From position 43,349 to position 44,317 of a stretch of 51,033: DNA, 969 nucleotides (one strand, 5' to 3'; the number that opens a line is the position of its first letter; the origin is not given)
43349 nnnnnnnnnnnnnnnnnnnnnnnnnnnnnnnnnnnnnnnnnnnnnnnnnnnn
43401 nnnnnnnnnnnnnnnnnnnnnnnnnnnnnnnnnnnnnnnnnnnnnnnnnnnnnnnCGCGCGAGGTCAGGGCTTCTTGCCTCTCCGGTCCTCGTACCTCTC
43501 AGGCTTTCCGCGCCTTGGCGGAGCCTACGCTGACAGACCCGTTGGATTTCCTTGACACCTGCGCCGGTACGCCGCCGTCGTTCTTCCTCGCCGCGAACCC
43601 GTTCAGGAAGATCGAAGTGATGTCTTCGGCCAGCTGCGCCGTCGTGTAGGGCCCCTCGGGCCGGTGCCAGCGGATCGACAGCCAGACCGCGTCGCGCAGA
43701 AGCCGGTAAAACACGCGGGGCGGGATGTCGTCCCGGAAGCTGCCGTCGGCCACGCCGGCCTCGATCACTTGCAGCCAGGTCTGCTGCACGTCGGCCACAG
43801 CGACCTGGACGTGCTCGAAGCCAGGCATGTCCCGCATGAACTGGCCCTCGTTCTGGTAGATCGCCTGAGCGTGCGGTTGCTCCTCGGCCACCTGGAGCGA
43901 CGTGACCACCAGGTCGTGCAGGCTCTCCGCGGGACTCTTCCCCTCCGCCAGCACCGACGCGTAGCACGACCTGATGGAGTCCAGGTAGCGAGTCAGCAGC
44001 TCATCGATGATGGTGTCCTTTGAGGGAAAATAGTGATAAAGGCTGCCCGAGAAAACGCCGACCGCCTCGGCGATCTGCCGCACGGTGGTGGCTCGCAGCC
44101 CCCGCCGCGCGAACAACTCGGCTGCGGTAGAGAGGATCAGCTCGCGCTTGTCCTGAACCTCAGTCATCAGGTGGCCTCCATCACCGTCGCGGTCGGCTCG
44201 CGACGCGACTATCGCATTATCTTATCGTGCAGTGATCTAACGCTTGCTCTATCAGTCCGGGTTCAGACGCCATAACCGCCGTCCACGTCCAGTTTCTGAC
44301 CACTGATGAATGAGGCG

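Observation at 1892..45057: Ten promoter-region copies of a KstR2-type palindrome (core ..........) suggest one large regulon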

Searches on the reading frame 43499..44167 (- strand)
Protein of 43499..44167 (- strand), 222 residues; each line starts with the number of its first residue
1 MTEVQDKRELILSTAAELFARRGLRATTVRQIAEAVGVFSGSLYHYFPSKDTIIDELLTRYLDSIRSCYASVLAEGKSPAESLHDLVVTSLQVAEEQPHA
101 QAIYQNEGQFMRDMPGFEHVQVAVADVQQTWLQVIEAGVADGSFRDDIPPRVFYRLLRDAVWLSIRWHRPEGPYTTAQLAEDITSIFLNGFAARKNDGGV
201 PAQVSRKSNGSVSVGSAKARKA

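Call 10: search_protein_families(library=pfam, proteins=[window:43502-44167:-])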
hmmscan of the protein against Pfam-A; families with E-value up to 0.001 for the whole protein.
window:43502-44167:- (222 aa): 2 families
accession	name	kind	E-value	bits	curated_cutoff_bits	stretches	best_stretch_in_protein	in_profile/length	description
PF00440.29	TetR_N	-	1e-17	64.1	24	1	11-57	1-47/47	Bacterial regulatory proteins, tetR family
PF17932.6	TetR_C_24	-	7.7e-15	55.6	26.4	1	77-190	2-113/114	Tetracyclin repressor-like, C-terminal domain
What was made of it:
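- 43499..44167 (-): KstR2-family TetR repressor (TetR_N + TetR_C_24), the presumed box binder. Pfam in call 10.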

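Call 11: search_solved_structures(query=window:43502-44167:-, max_evalue=0.001, show_alignments=2)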
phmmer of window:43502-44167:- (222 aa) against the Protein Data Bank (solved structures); distinct sequences matched with E-value up to 0.001: 196 (the best 60 are shown).
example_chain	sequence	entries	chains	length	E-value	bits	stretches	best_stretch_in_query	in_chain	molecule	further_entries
2ibd_A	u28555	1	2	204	1.3e-45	158.5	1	7-194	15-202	Possible transcriptional regulator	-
4w97_A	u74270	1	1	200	4e-44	153.6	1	3-192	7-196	HTH-type transcriptional repressor KstR2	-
4w1u_A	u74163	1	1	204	4.3e-44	153.5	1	3-192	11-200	HTH-type transcriptional repressor KstR2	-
3dcf_A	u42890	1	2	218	1.5e-19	73.3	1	5-192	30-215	transcriptional regulator of the TetR/AcrR family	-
4mxm_A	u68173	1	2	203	4.7e-19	71.7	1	2-185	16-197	Transcriptional regulator I2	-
4mo7_A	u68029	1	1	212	5.5e-19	71.5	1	2-185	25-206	Transcriptional regulator I2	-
3vpr_A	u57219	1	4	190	1.2e-14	57.3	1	7-191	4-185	Transcriptional regulator, TetR family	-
9b7y_A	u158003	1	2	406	1.9e-13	53.5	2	5-78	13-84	Transcriptional repressor Mce3R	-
5e57_A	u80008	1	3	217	5.3e-13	52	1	5-90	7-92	Transcription regulator AmtR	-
3ccy_A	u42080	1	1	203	3.5e-11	46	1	5-191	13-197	Putative TetR-family transcriptional regulator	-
2iai_A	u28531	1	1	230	4.3e-11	45.7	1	9-174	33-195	Putative transcriptional regulator SCO3833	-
3ang_C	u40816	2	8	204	1.2e-10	44.3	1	6-169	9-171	Transcriptional repressor, TetR family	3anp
6srn_A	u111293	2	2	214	1.9e-10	43.7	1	8-103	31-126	TetR family transcriptional regulator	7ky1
5mqq_A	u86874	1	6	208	1.9e-10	43.6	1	6-63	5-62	AmtR protein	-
6of0_A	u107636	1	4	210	3e-10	43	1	3-77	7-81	HTH-type transcriptional regulator MtrR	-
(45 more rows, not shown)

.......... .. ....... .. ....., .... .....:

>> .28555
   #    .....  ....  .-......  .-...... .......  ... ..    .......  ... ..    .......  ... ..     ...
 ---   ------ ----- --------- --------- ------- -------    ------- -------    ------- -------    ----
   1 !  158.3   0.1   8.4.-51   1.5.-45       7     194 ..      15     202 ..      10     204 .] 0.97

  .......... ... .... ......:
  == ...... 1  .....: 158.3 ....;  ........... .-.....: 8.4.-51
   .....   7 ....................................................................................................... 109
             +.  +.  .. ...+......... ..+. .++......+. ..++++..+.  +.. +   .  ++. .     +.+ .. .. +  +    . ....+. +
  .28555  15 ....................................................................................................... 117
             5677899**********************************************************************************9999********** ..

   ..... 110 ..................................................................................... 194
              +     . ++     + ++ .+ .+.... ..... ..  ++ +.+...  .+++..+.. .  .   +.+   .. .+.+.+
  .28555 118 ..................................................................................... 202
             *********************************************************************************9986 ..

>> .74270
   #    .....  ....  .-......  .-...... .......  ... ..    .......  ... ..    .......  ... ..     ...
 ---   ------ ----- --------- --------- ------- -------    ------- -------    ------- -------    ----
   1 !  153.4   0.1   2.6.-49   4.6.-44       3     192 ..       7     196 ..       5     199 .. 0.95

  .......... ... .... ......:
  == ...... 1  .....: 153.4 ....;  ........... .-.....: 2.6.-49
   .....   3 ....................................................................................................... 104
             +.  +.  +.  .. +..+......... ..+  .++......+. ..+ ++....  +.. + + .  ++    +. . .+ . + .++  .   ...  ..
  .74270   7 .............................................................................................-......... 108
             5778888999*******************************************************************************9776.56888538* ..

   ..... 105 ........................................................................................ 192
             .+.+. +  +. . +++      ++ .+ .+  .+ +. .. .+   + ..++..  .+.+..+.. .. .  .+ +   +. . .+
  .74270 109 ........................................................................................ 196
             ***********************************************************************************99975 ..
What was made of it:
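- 43499..44167 (-): PDB 2IBD 1.3e-45, 4W97 (Mtb KstR2) 4e-44, next TetR 1.5e-19 (call 11).
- On KstR2 (HIP-CoA-responsive TetR repressor): PDB 2IBD 1.3e-45 and 4W97 4e-44 against 1.5e-19 for the next TetR (call 11).
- Regulator: KstR2 structures are by far the best PDB matches (call 11).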

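Call 13: search_protein_families(library=ncbifam, proteins=[window:43502-44167:-])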
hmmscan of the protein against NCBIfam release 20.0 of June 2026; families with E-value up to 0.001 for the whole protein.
window:43502-44167:- (222 aa): 21 families
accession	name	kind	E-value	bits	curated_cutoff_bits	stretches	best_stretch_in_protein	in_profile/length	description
NF041196.1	ScbR_bind_reg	equivalog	1.6e-14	54.5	150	1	8-157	8-154/191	ScbR family autoregulator-binding transcription factor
NF050111.1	TransRegSACE7040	equivalog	1.7e-14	54.1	250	1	7-107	2-102/186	SACE_7040 family transcriptional regulator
NF053878.1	FATransRegFadRBac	equivalog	2.8e-14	53.3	200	1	6-192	3-189/190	fatty acid metabolism transcriptional regulator FadR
TIGR03613.1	RutR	equivalog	4e-13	49.7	368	1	4-144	6-144/202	pyrimidine utilization regulatory protein R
NF011584.0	PRK15008.1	equivalog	1.9e-10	40.9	230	1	4-104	16-115/212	HTH-type transcriptional regulator RutR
TIGR03384.1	betaine_BetI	equivalog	2.4e-10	40.4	201.3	1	7-99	9-101/189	choline-binding transcriptional repressor BetI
NF037937.1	septum_RefZ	equivalog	3.3e-10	40.2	180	1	8-99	1-94/195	forespore capture DNA-binding protein RefZ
NF007430.0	PRK09975.1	equivalog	5.7e-10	38.7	274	1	4-143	9-152/220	acrEF/envCD operon transcriptional regulator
NF051852.1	efflux_TF_MtrR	exception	8.4e-10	38.8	280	1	2-85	6-90/205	multidrug efflux system transcriptional repressor MtrR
TIGR03968.1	mycofact_TetR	equivalog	8.6e-10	38.5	224.9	1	7-96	10-98/190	mycofactocin system transcriptional regulator MftR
NF051457.1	acryl_TF_AcuR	equivalog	1.7e-09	37.3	247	1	3-182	14-188/204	acrylate utilization transcriptional regulator AcuR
NF011572.0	PRK14996.1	equivalog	3.8e-09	36.7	144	1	5-148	7-146/192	TetR family transcriptional regulator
NF053516.1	TranRepPrsAVib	equivalog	1.3e-08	34.9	300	1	1-67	1-67/208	TetR family transcriptional repressor PsrA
NF001978.0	PRK00767.1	equivalog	1.9e-08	34.3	118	1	8-95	12-99/197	transcriptional regulator BetI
NF007015.0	PRK09480.1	equivalog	3.7e-08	33.2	120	1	3-98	7-102/197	nucleoid occlusion factor SlmA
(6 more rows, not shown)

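Call 15: find_homologous_proteins(query=window:43502-44167:-, max_evalue=1e-20)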
Query window:43502-44167:- (222 aa): 2269 proteins with E <= 1e-20 among 3302 candidates; the best 120 are listed.
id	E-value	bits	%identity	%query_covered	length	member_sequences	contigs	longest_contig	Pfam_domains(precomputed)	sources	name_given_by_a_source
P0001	1.5e-125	434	88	100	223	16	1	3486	PF00440.30,PF17932.7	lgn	-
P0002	3.1e-125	433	90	100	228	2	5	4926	PF00440.30,PF17932.7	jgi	jgi:TetR/AcrR family transcriptional regulator, cholesterol catabolism regulator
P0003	1.2e-117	409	84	100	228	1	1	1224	PF00440.30,PF17932.7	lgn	-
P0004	2.2e-106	372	81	95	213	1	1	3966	PF00440.30,PF17932.7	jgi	-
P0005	1.9e-105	369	77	99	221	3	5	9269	PF00440.30,PF17932.7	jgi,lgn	jgi:TetR/AcrR family transcriptional regulator, cholesterol catabolism regulator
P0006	3.8e-105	368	78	97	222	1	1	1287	PF00440.30,PF17932.7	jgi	jgi:TetR/AcrR family transcriptional regulator, cholesterol catabolism regulator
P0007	2.8e-104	365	83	89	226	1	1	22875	PF00440.30,PF17932.7,PF17938.7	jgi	jgi:TetR/AcrR family transcriptional regulator, cholesterol catabolism regulator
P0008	7.3e-104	364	78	99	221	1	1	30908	PF00440.30,PF17932.7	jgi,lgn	jgi:AcrR family transcriptional regulator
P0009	1.3e-102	359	77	100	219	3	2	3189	PF00440.30,PF17932.7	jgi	jgi:TetR/AcrR family transcriptional regulator, cholesterol catabolism regulator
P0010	1.5e-102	359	74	100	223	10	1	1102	PF00440.30,PF17932.7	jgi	jgi:AcrR family transcriptional regulator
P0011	2.6e-101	355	73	100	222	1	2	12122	PF00440.30,PF17932.7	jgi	jgi:TetR/AcrR family transcriptional regulator, cholesterol catabolism regulator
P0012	3.1e-101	355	82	87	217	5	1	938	PF00440.30,PF17932.7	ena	-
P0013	2.1e-100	352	72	100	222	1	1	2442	PF00440.30,PF17932.7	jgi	jgi:TetR/AcrR family transcriptional regulator, cholesterol catabolism regulator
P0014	2.4e-100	352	72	100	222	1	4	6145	PF00440.30,PF17932.7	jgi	jgi:TetR/AcrR family transcriptional regulator, cholesterol catabolism regulator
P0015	3.1e-100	352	81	88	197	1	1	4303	PF00440.30,PF17932.7,PF17938.7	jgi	jgi:TetR/AcrR family transcriptional regulator, cholesterol catabolism regulator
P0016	3.3e-100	352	79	89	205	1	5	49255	PF00440.30,PF17932.7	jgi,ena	jgi:AcrR family transcriptional regulator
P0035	1.3e-97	343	70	98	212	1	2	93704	PF00440.30,PF17932.7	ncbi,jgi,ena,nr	ncbi:MAG TPA: TetR/AcrR family transcriptional regulator [Streptosporangiaceae bacterium]|nr:TetR/Ac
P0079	1.2e-93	330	76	87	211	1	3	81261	PF00440.30,PF17932.7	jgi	jgi:TetR/AcrR family transcriptional regulator, cholesterol catabolism regulator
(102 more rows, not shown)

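Call 16: find_related_loci(query=window:43502-44167:-, collection=genome_contigs, flank=10000)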
Query window:43502-44167:- (222 aa) in genome_contigs; peptide patterns used: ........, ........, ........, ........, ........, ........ (x = any residue, [..] = any of these).
599 stretches matched a pattern (row limit reached: there are more); 498 encode a relative of the query (tblastn E <= 1e-3); the best 80 are kept; 80 distinct loci.
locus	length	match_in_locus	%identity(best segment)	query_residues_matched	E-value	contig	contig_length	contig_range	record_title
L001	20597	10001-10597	44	3-201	7e-59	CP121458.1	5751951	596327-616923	Prescottella defluvii strain SampleD3_15 chromosome, complete genome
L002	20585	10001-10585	45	1-195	1e-58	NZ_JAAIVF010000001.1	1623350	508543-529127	Speluncibacter jeojiensis strain D2-41 contig1, whole genome shotgun sequence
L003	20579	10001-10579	46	3-195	1e-57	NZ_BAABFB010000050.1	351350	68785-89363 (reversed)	Rhodococcus olei strain JCM 32206 sequence050, whole genome shotgun sequence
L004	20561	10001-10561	47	6-192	2e-56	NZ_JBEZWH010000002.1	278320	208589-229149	Spirillospora sp. NPDC029432 NPDC029432_95_B3.ctg-0002, whole genome shotgun sequence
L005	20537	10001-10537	51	15-193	6e-56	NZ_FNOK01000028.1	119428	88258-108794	Saccharopolyspora shandongensis strain CGMCC 4.3530, whole genome shotgun sequence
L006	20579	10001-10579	46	3-195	2e-55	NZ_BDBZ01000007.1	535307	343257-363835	Nocardia speluncae NBRC 108251, whole genome shotgun sequence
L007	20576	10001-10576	46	3-194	2e-55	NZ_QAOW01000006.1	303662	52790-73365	Rhodococcus sp. OK519 Ga0189762_106, whole genome shotgun sequence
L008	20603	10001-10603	45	1-201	4e-55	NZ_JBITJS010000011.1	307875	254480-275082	Streptomyces sp. NPDC050145 NPDC050145_53_C10.ctg-0011, whole genome shotgun sequence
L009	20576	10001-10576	44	3-194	5e-55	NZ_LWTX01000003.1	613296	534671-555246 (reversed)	Prescottella equi strain DSM 20307 contig003, whole genome shotgun sequence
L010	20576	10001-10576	46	3-194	9e-55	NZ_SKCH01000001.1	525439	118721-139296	Prescottella subtropica strain C9-28 contig1, whole genome shotgun sequence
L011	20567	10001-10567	45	5-193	9e-55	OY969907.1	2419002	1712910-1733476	MAG: uncultured Acidimicrobiaceae bacterium isolate MFD00082.bin.c.3 genome assembly, chromosome: 1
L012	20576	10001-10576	46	3-194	1e-54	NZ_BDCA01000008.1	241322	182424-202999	Nocardia vermiculata NBRC 100427, whole genome shotgun sequence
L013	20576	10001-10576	45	3-194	5e-55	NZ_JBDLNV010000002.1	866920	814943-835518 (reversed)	Rhodococcus parequi strain PAM 2766 NODE_2_length_866920_cov_183.193660, whole genome shotgun sequence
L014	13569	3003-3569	45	5-193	1e-54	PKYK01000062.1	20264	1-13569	MAG: Acidimicrobiaceae bacterium isolate palsa_646 73.20120500_P19.24_contig_1455, whole genome shotgun sequence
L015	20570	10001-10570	45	4-193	5e-54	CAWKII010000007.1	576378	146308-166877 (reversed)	MAG: uncultured Acidimicrobiaceae bacterium isolate MFD04752.bin.1.152 genome assembly, contig: contig_4891, whole genom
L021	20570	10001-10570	43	3-192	3e-48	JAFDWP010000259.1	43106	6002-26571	MAG: Actinomycetota bacterium isolate SZAS CTRL-6 CK_MAG-45__259__length-43106, whole genome shotgun sequence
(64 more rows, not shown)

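Call 17: find_encoding_contigs(protein=window:43499-44167:-, flank=10000, max_places=4)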
Protein window:43499-44167:- (222 aa): 10 contigs read that carry it; 4 places shown.
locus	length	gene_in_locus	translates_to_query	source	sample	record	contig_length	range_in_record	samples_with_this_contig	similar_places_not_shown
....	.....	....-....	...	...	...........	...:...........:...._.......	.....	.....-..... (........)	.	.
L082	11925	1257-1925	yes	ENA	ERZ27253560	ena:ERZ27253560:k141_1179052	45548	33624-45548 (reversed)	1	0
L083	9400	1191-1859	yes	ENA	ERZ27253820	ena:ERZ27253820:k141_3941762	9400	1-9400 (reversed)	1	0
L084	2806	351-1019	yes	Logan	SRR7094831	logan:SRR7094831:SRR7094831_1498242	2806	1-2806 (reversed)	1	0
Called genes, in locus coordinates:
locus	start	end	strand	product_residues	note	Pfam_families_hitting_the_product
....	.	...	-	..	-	?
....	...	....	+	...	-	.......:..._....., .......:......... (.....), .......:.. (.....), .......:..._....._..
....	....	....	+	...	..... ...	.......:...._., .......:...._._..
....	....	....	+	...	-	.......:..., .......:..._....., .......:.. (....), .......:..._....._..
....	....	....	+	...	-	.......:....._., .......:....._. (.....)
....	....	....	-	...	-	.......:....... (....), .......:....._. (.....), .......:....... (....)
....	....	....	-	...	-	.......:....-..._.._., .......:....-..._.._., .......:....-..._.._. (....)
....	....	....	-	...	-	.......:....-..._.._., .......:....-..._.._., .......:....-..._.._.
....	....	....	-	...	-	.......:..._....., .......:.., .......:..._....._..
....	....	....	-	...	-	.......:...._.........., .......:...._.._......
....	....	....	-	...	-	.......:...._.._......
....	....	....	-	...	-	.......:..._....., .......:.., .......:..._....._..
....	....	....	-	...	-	-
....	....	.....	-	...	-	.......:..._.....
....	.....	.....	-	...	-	-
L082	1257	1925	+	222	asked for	PF00440:TetR_N, PF17932:TetR_C_24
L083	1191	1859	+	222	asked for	PF00440:TetR_N, PF17932:TetR_C_24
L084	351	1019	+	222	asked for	PF00440:TetR_N, PF17932:TetR_C_24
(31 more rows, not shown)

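Call 18: find_encoding_contigs(protein=P0035, flank=10000, max_places=2)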
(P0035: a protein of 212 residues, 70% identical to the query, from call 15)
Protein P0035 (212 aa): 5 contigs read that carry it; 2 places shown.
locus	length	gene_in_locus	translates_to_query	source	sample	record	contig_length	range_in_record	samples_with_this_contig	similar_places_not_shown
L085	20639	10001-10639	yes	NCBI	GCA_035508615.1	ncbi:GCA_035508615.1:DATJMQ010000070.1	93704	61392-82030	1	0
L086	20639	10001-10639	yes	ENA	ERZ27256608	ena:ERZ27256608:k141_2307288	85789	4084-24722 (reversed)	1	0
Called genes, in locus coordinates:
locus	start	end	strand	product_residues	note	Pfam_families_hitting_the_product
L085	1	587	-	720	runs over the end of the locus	PF01590:GAF, PF13185:GAF_2, PF01590:GAF, PF13185:GAF_2, PF01590:GAF, PF13185:GAF_2, PF07730:HisKA_3, PF02518:HATPase_c (weak), +1 more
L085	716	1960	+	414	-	PF00144:Beta-lactamase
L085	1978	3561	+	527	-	-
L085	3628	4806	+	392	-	PF02771:Acyl-CoA_dh_N, PF02770:Acyl-CoA_dh_M, PF00441:Acyl-CoA_dh_1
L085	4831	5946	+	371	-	PF02771:Acyl-CoA_dh_N, PF02770:Acyl-CoA_dh_M, PF00441:Acyl-CoA_dh_1, PF08028:Acyl-CoA_dh_2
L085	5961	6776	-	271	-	PF00106:adh_short, PF08659:KR (weak), PF13561:adh_short_C2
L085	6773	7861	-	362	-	PF03060:NMO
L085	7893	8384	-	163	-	PF18143:HAD_SAK_2 (weak)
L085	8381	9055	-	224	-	PF00440:TetR_N, PF17932:TetR_C_24, PF21597:TetR_C_43 (weak)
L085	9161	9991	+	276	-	PF00106:adh_short, PF01370:Epimerase, PF08659:KR (weak), PF13561:adh_short_C2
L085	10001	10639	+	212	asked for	PF00440:TetR_N, PF17932:TetR_C_24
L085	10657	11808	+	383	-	PF00108:Thiolase_N, PF22691:Thiolase_C_1 (faint), PF00109:ketoacyl-synt (weak), PF02803:Thiolase_C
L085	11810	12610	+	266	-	PF00106:adh_short, PF08659:KR (weak), PF23441:SDR, PF13561:adh_short_C2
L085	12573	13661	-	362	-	PF02771:Acyl-CoA_dh_N, PF00441:Acyl-CoA_dh_1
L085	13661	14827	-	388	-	PF02771:Acyl-CoA_dh_N, PF02770:Acyl-CoA_dh_M, PF00441:Acyl-CoA_dh_1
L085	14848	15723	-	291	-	PF00378:ECH_1, PF16113:ECH_2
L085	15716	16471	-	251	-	PF00378:ECH_1, PF16113:ECH_2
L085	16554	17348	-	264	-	PF00106:adh_short, PF08659:KR, PF13561:adh_short_C2, PF20121:DUF6511 (faint)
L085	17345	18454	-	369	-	PF00478:IMPDH (weak), PF03060:NMO, PF01070:FMN_dh (weak), PF03060:NMO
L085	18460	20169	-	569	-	PF00501:AMP-binding, PF13193:AMP-binding_C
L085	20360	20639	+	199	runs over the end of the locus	-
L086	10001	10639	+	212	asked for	PF00440:TetR_N, PF17932:TetR_C_24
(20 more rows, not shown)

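Call 43: find_encoding_contigs(protein=P0016, flank=10000, max_places=2)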
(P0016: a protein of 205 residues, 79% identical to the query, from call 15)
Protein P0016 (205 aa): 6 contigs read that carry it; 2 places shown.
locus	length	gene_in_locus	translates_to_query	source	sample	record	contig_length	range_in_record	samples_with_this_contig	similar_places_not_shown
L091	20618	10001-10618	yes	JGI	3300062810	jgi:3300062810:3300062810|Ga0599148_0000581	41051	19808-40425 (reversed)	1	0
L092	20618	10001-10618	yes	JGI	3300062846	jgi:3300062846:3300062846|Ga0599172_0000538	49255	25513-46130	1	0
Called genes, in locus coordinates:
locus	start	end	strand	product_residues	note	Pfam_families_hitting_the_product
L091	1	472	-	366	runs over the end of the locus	?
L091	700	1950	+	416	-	PF14907:NTP_transf_5 (faint)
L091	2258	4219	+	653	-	PF04389:Peptidase_M28, PF16254:DUF4910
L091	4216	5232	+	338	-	-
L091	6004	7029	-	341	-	PF13480:Acetyltransf_6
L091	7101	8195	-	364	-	PF00478:IMPDH (weak), PF03060:NMO, PF01070:FMN_dh (weak)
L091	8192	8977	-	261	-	PF01144:CoA_trans (weak)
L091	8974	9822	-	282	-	PF01144:CoA_trans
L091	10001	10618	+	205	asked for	PF00440:TetR_N, PF17932:TetR_C_24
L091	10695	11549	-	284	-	PF00378:ECH_1, PF16113:ECH_2, PF00378:ECH_1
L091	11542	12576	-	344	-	PF00441:Acyl-CoA_dh_1, PF08028:Acyl-CoA_dh_2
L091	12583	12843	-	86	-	PF00441:Acyl-CoA_dh_1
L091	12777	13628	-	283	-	PF02771:Acyl-CoA_dh_N, PF02770:Acyl-CoA_dh_M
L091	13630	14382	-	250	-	PF00378:ECH_1, PF16113:ECH_2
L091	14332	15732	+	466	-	PF13527:Acetyltransf_9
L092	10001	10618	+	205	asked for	PF00440:TetR_N, PF17932:TetR_C_24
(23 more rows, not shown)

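Call 44: find_encoding_contigs(protein=P0079, flank=10000, max_places=2)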
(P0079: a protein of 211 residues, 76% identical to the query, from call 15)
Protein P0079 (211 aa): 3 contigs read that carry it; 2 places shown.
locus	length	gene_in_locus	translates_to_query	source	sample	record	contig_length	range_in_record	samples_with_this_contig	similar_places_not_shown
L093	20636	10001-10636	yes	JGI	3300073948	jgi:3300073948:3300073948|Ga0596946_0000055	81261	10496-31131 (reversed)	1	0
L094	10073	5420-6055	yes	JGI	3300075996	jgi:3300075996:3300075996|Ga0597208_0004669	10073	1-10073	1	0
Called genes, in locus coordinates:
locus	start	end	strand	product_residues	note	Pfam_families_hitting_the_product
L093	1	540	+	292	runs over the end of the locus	PF02668:TauD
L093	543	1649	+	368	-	PF07478:Dala_Dala_lig_C (weak)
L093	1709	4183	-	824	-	PF01494:FAD_binding_3, PF00724:Oxidored_FMN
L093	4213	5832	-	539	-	PF00501:AMP-binding, PF13193:AMP-binding_C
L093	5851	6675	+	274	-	PF07848:PaaX, PF20803:PaaX_M, PF08223:PaaX_C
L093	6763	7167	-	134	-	PF01042:Ribonuc_L-PSP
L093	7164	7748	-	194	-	-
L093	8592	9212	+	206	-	-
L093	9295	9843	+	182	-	PF13302:Acetyltransf_3, PF00583:Acetyltransf_1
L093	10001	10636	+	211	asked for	PF00440:TetR_N, PF17932:TetR_C_24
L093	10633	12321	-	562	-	PF00501:AMP-binding, PF13193:AMP-binding_C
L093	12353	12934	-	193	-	PF06821:Ser_hydrolase, PF00561:Abhydrolase_1 (weak)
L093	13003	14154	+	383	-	PF00108:Thiolase_N, PF00109:ketoacyl-synt (weak), PF02803:Thiolase_C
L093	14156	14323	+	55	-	PF00106:adh_short (weak)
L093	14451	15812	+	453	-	PF11918:Peptidase_S41_N, PF03572:Peptidase_S41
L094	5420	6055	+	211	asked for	PF00440:TetR_N, PF17932:TetR_C_24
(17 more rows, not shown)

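Call 76: find_encoding_contigs(protein=P0008, flank=10000, max_places=1)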
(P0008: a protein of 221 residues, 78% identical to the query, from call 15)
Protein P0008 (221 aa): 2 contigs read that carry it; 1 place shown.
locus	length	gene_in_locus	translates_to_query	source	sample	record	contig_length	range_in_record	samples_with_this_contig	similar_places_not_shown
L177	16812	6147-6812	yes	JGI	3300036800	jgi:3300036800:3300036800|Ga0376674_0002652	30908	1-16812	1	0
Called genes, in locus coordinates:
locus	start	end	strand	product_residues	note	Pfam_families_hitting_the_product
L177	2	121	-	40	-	?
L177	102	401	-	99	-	PF12728:HTH_17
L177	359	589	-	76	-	-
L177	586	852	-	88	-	-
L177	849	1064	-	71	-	PF02467:Whib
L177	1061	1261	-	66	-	-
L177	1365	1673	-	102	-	PF02467:Whib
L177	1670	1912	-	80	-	-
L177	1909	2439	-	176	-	-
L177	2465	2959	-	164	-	PF13581:HATPase_c_2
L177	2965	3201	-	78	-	-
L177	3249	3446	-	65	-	-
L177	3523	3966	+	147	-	-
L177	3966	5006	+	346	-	PF00710:Asparaginase, PF17763:Asparaginase_C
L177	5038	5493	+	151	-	PF03479:PCC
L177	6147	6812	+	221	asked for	PF00440:TetR_N, PF17932:TetR_C_24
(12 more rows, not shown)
